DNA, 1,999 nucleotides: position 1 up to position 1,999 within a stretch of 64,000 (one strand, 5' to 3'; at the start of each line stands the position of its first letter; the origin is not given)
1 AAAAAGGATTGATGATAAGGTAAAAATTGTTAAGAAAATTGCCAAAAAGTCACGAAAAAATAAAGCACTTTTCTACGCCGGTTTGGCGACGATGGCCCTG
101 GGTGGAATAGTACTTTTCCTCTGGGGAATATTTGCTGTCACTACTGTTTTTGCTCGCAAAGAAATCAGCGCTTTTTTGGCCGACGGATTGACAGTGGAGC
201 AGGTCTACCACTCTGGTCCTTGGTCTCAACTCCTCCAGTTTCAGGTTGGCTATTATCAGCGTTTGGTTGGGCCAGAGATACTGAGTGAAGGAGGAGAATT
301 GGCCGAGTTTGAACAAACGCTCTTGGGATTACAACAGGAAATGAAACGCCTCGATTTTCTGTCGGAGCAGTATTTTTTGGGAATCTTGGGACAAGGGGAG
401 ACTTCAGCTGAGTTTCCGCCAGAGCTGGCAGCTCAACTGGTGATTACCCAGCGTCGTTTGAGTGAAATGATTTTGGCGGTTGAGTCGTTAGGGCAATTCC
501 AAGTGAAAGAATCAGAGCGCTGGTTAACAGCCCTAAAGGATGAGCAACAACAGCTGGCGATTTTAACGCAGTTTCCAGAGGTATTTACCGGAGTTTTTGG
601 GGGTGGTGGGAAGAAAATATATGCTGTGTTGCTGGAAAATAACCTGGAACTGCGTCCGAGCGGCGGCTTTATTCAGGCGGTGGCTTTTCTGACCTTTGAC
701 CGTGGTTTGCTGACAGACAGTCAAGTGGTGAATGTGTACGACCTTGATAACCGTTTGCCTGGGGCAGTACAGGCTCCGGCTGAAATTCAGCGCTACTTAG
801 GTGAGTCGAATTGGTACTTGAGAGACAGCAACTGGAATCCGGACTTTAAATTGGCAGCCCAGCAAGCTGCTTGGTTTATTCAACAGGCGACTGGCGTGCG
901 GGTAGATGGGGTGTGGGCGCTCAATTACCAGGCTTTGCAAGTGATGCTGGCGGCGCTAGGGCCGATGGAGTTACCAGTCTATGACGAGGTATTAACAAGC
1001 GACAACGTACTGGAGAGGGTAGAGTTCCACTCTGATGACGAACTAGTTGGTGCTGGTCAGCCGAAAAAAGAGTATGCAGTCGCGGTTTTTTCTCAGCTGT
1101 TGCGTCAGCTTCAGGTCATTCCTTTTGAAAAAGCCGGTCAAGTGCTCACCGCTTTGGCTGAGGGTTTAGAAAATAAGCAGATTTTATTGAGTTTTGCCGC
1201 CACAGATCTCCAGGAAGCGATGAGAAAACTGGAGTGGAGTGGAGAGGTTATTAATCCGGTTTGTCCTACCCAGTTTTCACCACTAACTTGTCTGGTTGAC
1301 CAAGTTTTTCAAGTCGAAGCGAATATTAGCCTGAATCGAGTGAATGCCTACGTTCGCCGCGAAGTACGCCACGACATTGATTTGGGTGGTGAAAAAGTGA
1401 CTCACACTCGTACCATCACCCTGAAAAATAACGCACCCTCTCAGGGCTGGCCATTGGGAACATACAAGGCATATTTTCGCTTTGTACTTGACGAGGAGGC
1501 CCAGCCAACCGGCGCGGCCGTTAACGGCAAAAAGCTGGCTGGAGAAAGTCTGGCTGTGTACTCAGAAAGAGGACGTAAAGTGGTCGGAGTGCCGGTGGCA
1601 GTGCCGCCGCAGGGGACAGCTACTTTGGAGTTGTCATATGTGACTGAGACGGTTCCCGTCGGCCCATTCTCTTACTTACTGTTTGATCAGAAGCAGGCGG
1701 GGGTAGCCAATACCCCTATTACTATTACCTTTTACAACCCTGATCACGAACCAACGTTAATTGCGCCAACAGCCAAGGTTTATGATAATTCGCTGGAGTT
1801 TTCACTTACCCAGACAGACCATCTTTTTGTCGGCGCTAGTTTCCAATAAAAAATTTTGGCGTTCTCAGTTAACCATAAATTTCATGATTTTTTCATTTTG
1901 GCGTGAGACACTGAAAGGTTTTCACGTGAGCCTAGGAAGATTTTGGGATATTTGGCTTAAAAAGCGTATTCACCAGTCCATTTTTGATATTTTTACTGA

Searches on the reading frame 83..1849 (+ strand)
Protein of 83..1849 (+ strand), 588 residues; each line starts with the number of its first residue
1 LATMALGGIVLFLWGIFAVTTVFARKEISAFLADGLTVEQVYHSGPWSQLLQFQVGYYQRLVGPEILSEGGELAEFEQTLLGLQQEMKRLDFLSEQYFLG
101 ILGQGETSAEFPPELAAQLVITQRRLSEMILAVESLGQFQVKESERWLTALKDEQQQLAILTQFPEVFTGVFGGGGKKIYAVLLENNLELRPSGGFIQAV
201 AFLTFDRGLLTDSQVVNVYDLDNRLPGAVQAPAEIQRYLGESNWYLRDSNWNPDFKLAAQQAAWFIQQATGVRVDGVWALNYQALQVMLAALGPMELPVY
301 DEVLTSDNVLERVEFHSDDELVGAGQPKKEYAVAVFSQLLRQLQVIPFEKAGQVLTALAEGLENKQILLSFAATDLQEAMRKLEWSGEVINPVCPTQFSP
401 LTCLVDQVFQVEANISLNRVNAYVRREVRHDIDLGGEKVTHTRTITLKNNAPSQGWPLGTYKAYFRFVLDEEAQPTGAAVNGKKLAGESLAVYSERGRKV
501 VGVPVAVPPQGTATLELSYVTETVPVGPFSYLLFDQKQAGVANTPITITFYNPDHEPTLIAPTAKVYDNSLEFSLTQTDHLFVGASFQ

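Call 51: search_protein_families(library=pfam, proteins=[window:83-1849:+], max_evalue=0.001)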
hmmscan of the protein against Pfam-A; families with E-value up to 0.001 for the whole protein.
window:83-1849:+ (588 aa): 1 family
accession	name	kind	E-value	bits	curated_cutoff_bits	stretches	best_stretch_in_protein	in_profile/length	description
PF13196.11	DUF4012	-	2e-25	90.4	28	1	176-313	2-139/144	Protein of unknown function (DUF4012)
